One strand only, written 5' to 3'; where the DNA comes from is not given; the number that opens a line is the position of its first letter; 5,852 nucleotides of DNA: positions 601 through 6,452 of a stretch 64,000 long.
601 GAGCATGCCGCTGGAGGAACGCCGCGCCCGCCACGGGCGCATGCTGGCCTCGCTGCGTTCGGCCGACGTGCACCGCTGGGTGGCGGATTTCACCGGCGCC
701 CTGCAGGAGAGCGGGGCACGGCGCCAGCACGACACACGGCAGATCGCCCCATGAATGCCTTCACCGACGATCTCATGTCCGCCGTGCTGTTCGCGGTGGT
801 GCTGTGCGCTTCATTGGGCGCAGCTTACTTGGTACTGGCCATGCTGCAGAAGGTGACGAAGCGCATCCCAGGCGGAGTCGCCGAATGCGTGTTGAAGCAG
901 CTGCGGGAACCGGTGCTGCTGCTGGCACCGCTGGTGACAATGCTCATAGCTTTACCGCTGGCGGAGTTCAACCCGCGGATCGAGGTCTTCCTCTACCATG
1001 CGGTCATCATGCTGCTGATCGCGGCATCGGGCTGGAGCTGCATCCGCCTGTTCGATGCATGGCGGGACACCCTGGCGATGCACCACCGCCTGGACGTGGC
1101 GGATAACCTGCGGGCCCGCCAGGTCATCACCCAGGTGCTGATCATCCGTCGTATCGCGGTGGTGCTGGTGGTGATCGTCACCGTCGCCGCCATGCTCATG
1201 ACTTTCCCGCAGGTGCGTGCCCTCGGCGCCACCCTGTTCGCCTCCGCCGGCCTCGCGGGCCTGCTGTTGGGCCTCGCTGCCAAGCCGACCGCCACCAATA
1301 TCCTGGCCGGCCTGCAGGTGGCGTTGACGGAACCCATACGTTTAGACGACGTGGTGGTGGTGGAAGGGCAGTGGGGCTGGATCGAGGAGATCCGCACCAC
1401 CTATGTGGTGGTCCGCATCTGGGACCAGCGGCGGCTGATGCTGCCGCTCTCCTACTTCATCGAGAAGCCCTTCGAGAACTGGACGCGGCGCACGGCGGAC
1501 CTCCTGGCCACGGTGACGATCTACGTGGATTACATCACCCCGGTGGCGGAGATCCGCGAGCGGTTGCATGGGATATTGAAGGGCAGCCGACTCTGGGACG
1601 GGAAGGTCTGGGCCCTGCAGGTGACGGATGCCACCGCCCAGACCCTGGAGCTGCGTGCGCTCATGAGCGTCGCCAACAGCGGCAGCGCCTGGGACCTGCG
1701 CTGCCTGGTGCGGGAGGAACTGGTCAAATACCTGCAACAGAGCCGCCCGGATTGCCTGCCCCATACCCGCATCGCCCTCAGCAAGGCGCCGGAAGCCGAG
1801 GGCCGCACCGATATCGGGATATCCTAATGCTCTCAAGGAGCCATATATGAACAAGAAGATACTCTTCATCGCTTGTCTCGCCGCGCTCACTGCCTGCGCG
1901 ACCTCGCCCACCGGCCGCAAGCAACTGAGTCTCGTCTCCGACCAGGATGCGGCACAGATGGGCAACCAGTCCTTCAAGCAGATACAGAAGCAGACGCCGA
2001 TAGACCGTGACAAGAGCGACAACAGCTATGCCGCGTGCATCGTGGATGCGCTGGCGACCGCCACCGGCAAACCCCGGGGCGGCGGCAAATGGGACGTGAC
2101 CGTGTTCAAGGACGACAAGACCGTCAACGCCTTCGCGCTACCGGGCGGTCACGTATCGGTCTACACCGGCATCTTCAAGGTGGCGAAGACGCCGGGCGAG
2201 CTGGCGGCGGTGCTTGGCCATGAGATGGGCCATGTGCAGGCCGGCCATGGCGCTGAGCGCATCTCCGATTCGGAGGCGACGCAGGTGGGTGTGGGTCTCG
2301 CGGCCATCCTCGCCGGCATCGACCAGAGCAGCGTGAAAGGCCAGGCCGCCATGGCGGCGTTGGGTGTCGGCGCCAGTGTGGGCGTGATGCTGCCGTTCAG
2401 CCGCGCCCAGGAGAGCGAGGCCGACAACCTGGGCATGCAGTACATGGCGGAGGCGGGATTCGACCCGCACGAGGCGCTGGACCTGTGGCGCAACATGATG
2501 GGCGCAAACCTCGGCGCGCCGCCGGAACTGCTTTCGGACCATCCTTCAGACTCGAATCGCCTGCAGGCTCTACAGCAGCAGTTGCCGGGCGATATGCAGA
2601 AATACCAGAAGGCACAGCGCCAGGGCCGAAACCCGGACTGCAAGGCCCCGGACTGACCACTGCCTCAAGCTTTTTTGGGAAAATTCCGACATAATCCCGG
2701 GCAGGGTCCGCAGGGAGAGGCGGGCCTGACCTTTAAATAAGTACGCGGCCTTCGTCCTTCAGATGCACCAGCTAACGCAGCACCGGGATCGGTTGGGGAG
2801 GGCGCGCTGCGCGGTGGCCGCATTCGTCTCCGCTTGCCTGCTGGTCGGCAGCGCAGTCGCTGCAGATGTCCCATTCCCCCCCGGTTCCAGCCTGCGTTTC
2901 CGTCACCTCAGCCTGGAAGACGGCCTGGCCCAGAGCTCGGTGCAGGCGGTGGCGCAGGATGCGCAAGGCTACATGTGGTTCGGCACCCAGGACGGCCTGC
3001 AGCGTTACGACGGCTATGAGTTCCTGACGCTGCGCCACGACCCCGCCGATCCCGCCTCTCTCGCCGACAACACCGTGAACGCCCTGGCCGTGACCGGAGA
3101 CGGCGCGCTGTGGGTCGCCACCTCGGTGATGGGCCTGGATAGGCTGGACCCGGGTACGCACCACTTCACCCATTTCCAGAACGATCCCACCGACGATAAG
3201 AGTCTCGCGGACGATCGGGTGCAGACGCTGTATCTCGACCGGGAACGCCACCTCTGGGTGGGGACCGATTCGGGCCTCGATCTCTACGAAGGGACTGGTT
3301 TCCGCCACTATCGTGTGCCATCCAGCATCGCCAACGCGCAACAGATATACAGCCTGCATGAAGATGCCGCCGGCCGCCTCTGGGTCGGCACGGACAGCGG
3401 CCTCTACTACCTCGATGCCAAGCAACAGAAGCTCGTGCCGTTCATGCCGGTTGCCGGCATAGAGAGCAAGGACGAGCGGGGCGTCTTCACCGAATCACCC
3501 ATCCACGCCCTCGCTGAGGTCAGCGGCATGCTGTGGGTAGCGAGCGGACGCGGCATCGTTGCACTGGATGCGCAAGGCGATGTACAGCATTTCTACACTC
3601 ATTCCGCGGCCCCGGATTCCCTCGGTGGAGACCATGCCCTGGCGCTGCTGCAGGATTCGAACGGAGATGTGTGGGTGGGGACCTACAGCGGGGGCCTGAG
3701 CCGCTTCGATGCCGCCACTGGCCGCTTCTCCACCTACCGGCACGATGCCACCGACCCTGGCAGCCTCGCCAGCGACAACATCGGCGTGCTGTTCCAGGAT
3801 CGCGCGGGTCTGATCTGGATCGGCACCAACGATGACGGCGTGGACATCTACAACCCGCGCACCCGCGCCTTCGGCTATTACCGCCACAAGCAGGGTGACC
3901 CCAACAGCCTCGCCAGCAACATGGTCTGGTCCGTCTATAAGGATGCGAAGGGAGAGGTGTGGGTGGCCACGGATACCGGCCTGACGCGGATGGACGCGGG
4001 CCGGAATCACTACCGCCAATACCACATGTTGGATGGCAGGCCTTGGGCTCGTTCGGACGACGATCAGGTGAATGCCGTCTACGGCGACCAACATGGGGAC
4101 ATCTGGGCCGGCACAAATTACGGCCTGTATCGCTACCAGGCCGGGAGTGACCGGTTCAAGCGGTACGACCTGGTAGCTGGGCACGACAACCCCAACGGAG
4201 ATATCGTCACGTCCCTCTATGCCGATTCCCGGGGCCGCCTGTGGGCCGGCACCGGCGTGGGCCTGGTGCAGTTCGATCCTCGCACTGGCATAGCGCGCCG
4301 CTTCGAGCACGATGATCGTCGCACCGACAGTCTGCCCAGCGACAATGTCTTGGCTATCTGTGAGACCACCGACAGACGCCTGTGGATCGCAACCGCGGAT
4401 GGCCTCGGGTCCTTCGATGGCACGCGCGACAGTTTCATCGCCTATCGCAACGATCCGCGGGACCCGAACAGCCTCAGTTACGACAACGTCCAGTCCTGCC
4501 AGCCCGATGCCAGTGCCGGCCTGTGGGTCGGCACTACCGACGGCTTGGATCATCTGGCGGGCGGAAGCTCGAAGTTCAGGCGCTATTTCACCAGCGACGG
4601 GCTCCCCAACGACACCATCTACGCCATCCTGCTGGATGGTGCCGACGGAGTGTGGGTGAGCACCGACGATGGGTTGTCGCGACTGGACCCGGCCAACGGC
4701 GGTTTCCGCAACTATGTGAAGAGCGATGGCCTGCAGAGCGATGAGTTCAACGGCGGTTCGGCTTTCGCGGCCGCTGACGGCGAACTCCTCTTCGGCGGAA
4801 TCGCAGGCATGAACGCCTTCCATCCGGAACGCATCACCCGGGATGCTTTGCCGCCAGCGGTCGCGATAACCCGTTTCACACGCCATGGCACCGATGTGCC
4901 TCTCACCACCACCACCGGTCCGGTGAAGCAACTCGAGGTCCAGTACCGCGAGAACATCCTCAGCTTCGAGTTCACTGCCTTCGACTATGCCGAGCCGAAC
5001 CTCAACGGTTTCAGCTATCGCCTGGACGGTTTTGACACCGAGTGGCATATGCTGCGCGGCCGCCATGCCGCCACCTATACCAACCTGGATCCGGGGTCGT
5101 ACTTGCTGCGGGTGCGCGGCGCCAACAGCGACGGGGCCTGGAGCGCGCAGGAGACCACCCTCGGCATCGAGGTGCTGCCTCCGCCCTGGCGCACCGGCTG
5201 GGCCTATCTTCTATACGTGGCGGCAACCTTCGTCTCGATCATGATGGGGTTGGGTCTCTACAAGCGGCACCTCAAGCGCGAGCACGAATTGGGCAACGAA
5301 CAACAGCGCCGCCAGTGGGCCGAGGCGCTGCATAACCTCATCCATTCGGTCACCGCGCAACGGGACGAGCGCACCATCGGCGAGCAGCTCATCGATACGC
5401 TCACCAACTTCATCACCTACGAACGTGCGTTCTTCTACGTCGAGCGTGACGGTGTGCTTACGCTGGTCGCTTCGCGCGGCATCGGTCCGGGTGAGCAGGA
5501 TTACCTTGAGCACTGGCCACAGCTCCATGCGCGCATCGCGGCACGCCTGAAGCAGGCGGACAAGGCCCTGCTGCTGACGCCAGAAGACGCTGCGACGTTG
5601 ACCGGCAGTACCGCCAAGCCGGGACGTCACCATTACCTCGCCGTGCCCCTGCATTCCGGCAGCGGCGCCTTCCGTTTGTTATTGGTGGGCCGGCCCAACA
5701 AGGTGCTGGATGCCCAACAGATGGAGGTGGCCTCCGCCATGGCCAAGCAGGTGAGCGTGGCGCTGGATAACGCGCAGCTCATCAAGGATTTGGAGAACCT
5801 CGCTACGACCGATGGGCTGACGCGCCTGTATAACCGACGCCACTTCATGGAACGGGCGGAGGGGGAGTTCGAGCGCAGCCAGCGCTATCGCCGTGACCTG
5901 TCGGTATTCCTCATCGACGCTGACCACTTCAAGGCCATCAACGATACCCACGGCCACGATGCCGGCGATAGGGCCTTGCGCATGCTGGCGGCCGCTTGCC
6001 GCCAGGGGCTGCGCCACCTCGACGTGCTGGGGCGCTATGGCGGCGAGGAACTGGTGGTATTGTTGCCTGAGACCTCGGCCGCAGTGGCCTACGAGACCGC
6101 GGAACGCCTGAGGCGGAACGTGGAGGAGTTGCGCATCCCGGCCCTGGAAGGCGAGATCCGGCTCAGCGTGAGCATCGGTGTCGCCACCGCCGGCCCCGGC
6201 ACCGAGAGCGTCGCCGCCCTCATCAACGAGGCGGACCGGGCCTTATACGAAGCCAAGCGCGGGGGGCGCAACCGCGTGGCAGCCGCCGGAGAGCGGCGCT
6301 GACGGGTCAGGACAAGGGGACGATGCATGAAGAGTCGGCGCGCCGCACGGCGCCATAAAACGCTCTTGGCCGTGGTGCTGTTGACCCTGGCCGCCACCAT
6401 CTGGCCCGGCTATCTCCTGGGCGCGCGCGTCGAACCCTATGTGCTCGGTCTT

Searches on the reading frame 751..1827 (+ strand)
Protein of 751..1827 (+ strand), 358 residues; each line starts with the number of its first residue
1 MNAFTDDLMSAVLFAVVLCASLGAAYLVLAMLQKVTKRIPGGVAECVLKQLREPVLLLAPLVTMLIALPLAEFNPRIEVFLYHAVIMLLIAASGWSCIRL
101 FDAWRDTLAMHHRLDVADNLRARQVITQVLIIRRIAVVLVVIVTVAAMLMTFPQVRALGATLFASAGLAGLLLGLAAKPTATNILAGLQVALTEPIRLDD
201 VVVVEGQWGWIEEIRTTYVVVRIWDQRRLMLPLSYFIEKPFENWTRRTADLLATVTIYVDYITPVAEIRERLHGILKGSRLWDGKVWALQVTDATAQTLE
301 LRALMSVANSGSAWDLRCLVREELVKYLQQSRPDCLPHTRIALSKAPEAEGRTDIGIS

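Call 70: search_protein_families(library=pfam, proteins=[window:751-1827:+], max_evalue=0.00001)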
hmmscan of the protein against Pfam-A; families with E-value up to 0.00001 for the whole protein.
window:751-1827:+ (358 aa): 1 family
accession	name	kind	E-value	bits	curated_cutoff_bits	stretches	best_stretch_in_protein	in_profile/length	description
PF00924.24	MS_channel_2nd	-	6.5e-11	42.6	20.2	1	182-246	4-68/68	Mechanosensitive ion channel, beta-domain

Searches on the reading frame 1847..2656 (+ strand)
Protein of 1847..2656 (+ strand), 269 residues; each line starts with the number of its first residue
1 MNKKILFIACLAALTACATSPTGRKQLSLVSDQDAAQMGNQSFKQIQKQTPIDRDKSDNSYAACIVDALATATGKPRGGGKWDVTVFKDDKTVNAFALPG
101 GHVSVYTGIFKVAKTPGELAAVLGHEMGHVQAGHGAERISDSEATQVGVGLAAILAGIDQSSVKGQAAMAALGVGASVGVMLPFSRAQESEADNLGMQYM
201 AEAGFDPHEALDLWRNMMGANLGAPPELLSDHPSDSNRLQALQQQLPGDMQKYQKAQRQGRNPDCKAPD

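Call 70: search_protein_families(library=pfam, proteins=[window:1847-2656:+], max_evalue=0.00001)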
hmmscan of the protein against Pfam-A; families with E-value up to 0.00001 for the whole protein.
window:1847-2656:+ (269 aa): 1 family
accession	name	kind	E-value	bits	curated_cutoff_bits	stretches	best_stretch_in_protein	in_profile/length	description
PF01435.24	Peptidase_M48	-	2.6e-40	138.7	20.3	1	59-244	4-184/186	Peptidase family M48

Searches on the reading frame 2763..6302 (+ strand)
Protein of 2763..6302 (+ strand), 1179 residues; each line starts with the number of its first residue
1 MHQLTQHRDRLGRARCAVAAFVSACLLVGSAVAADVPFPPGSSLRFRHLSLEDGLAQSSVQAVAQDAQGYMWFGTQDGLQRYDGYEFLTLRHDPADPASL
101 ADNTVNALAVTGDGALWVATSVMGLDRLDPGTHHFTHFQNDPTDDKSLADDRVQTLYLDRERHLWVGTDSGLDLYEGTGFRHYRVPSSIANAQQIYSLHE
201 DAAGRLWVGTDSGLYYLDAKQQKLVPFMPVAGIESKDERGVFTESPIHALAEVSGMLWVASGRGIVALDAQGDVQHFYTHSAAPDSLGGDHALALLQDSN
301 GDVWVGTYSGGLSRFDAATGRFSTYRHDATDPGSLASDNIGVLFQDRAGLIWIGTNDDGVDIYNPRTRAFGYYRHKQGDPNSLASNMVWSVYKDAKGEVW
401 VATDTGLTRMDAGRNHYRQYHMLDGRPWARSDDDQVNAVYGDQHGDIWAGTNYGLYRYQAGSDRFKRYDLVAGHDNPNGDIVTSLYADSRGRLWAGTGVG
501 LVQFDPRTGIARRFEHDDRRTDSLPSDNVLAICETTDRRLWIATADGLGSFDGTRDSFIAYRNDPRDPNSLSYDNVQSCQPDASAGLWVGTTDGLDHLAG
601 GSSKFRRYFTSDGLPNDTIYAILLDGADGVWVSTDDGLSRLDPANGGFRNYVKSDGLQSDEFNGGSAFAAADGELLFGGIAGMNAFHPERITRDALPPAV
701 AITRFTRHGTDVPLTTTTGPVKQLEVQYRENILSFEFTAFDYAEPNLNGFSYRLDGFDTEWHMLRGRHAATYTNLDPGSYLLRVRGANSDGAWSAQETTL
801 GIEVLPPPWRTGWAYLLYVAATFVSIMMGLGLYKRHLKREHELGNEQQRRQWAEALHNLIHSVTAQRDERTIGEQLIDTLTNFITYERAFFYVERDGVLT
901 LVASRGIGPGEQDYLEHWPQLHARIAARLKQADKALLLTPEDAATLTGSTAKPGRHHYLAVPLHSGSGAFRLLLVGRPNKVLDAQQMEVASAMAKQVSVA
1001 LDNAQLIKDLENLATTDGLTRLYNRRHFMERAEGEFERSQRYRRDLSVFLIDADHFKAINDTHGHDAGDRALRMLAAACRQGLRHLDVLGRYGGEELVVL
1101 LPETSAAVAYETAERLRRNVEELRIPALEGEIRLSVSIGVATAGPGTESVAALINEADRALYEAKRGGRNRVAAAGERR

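Call 51: search_protein_families(library=pfam, proteins=[window:2763-6302:+], max_evalue=0.00001)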
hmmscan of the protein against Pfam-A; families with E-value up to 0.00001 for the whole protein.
window:2763-6302:+ (1179 aa): 5 families
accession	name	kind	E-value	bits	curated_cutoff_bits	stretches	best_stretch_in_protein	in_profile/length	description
PF07494.17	Reg_prop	-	9.1e-53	169.9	20.4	0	54-76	1-23/24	Two component regulator propeller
PF00990.26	GGDEF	-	2.5e-45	154.6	23.8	1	1014-1171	1-161/161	Diguanylate cyclase, GGDEF domain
PF07495.19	Y_Y_Y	-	1.1e-16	60.9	26.6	1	741-805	1-65/65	Y_Y_Y domain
PF08450.18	SGL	-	1.2e-07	32.1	26.3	0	204-311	4-107/246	SMP-30/Gluconolactonase/LRE-like region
PF23748.1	Beta-prop_LRRK2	-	1.3e-06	28.1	26.9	0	143-171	266-294/359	LRRK2 beta propeller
